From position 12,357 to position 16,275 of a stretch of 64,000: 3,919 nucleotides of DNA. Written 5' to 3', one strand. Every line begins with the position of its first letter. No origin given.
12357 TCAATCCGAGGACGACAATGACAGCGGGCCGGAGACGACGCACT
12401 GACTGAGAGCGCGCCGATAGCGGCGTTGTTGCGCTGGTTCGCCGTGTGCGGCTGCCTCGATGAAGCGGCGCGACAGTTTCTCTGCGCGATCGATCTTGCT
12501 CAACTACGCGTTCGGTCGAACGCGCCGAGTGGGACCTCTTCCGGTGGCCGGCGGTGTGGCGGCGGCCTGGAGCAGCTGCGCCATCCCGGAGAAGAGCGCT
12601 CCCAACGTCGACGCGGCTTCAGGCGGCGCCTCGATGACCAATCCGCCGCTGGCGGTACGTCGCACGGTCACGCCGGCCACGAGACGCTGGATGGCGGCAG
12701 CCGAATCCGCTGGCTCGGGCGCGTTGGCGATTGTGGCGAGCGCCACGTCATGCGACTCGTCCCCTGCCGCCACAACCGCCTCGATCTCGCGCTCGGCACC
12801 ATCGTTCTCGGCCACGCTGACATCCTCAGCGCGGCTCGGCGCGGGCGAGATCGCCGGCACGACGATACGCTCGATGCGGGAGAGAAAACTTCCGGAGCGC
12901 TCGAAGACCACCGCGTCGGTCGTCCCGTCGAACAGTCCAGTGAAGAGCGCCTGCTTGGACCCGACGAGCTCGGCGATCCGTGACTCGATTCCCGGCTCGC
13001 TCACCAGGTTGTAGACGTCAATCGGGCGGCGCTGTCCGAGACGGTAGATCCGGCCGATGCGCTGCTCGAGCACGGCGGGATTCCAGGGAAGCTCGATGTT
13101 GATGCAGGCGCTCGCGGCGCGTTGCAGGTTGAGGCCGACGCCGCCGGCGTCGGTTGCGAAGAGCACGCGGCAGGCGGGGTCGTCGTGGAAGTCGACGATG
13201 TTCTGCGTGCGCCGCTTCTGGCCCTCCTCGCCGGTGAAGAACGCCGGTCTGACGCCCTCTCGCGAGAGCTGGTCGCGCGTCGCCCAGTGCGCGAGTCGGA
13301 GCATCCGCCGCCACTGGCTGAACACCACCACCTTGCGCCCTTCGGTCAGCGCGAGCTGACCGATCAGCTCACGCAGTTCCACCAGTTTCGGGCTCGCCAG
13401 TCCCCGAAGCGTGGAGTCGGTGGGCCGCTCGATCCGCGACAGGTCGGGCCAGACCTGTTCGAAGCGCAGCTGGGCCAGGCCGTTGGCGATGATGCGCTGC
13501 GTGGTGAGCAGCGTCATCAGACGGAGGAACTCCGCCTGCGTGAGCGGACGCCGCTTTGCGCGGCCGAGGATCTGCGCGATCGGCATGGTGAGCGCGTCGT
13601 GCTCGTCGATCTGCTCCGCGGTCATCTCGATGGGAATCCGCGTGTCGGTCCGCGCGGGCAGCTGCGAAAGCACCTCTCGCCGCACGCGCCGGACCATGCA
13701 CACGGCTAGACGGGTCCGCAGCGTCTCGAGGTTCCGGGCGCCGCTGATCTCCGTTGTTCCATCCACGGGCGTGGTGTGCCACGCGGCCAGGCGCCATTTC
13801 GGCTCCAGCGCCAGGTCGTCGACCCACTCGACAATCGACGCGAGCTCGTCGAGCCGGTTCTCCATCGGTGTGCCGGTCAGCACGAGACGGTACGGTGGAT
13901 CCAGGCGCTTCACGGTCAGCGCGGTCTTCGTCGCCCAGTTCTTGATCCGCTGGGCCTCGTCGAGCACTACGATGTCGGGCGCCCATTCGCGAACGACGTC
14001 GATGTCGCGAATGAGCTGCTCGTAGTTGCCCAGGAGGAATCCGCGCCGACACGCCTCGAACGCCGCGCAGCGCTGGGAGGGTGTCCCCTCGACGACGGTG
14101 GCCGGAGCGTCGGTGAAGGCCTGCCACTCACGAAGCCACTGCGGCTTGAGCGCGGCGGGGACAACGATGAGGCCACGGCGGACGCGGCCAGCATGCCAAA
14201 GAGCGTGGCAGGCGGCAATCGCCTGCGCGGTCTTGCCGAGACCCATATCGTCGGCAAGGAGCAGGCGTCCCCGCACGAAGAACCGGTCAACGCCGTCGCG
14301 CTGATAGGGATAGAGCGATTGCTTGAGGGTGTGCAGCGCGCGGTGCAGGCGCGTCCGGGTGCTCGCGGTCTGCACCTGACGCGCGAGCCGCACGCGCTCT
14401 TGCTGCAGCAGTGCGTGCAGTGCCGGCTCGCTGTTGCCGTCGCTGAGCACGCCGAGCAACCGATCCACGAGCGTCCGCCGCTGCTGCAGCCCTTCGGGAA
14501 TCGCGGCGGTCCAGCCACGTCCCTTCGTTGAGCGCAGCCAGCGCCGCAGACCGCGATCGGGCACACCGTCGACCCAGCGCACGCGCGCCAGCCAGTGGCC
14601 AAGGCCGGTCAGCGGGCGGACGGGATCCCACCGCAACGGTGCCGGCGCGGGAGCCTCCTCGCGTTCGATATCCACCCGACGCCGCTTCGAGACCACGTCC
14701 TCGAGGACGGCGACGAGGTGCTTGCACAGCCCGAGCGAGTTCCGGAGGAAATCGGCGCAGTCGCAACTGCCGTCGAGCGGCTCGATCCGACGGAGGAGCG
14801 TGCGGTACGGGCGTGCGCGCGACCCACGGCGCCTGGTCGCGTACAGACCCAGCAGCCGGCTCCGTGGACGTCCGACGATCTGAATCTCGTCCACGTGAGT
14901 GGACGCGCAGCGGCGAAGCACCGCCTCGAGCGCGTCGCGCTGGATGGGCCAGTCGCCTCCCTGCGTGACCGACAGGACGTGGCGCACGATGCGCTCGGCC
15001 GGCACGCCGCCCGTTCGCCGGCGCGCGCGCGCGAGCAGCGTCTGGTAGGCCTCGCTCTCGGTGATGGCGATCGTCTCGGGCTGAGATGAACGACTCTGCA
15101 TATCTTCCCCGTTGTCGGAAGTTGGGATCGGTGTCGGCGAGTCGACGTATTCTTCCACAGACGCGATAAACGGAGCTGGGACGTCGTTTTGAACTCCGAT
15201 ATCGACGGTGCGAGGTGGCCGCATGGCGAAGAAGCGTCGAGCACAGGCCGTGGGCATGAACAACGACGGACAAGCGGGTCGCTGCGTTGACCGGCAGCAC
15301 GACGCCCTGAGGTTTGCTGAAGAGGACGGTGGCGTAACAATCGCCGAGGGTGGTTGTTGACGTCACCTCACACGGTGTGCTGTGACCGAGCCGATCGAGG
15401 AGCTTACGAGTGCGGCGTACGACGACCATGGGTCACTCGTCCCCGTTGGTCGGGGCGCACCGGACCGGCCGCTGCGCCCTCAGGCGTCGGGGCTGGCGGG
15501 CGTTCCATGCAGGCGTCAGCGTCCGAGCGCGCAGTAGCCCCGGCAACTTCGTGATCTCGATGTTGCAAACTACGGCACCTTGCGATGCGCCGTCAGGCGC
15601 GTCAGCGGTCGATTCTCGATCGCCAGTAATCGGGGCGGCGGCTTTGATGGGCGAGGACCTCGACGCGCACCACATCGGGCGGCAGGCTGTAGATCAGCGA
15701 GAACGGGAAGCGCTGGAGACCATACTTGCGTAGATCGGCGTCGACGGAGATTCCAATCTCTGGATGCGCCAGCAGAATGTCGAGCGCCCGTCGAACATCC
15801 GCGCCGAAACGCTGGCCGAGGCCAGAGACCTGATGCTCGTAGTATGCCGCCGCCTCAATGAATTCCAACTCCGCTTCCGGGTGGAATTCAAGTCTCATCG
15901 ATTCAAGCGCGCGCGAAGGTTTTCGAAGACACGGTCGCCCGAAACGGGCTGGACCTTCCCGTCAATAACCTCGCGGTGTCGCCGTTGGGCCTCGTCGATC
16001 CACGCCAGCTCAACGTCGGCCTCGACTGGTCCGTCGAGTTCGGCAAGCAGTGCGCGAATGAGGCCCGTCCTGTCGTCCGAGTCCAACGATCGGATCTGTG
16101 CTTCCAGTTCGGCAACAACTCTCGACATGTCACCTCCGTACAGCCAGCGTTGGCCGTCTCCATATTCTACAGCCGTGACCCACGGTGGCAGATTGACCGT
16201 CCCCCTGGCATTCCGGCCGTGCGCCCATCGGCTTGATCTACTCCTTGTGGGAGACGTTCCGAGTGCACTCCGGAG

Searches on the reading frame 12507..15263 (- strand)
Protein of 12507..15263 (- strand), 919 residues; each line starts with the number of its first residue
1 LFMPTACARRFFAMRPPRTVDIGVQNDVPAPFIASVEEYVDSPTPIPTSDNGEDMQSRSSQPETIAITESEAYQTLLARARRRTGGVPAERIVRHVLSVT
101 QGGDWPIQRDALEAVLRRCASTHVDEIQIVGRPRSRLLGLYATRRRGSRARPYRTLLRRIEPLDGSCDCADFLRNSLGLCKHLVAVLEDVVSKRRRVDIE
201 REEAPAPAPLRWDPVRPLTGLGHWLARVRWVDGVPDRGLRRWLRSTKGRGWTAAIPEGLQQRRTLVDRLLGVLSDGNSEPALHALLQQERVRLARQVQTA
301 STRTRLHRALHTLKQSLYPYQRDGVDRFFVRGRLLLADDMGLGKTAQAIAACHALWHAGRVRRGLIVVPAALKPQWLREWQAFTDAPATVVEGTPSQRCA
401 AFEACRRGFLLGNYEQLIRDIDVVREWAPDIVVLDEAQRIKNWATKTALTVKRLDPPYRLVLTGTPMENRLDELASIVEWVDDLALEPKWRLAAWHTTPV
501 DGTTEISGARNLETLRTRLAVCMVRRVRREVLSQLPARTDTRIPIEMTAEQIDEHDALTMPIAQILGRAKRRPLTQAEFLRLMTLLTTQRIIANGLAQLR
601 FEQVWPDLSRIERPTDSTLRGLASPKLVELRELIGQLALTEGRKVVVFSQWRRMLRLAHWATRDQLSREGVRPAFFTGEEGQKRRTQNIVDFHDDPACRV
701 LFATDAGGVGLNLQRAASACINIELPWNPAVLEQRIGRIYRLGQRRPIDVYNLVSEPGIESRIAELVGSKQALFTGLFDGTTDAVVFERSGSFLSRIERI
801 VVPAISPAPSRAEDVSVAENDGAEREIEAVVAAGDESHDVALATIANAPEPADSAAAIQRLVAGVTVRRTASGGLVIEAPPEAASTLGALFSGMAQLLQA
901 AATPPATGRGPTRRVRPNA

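Call 14: search_protein_families(library=padloc, proteins=[window:12507-15263:-], max_evalue=0.01)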
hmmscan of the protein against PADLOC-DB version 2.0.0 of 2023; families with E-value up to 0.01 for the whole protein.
window:12507-15263:- (919 aa): 45 families (the best 25 are shown)
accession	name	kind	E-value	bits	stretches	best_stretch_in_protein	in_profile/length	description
PDLC00633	ZorD1|ZorD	-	7.1e-59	197.8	1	306-774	433-881/908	"SWI2/SNF2 helicase, Mrr-like nuclease"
PDLC02842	DpdE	-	2.5e-51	172.5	1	317-779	702-1152/1176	DpdE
PDLC02850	DpdE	-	9.4e-46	154.2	1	334-784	826-1248/1282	DpdE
PDLC02845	DpdE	-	9.8e-44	147.5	1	314-783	841-1278/1293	DpdE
PDLC02851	DpdE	-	7.9e-43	144.4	1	334-781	619-1038/1055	DpdE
PDLC00631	ZorD1|ZorD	-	5.5e-40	135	1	315-751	440-877/1071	"SWI2/SNF2 helicase, Mrr-like nuclease"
PDLC02849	DpdE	-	2.2e-36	123.4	1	312-780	396-835/857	DpdE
PDLC00634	ZorD1|ZorD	-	2.5e-36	122.8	2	405-752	610-935/1208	"SWI2/SNF2 helicase, Mrr-like nuclease"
PDLC00632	ZorD1|ZorD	-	6.3e-36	121.7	2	426-784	737-1086/1101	"SWI2/SNF2 helicase, Mrr-like nuclease"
PDLC00629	ZorD1|ZorD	-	1.1e-35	120.8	2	407-752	605-923/1012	"SWI2/SNF2 helicase, Mrr-like nuclease"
PDLC02852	DpdE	-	1.7e-34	116.9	2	311-481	460-631/905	DpdE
PDLC02619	DrmD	-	2.3e-32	110.1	2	688-799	481-592/872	DrmD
PDLC02500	BrxHI|BrxHII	-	5.6e-32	109.2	2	663-773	497-604/933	BrxHI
PDLC02621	DrmD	-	3.6e-31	106.3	2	641-756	520-638/1040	DrmD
PDLC02627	DrmD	-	1.3e-30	104.3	2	318-551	305-524/748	DrmD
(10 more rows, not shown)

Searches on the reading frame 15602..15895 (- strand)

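Call 102: search_protein_families(library=pfam, proteins=[window:15602-15895:-], max_evalue=0.01)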
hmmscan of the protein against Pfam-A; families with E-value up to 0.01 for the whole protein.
window:15602-15895:- (97 aa): 1 family
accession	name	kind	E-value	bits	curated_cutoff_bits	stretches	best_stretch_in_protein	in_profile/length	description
PF05016.21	ParE_toxin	-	1.6e-05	25.8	23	1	2-87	1-88/89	ParE toxin of type II toxin-antitoxin system, parDE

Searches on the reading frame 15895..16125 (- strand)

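Call 102: search_protein_families(library=pfam, proteins=[window:15895-16125:-], max_evalue=0.01)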
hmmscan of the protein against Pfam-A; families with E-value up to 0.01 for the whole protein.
window:15895-16125:- (76 aa): 1 family
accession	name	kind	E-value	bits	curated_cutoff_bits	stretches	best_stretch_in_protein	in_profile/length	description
PF09720.15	Unstab_antitox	-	5.1e-09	36.5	23.3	1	13-66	1-54/54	Putative addiction module component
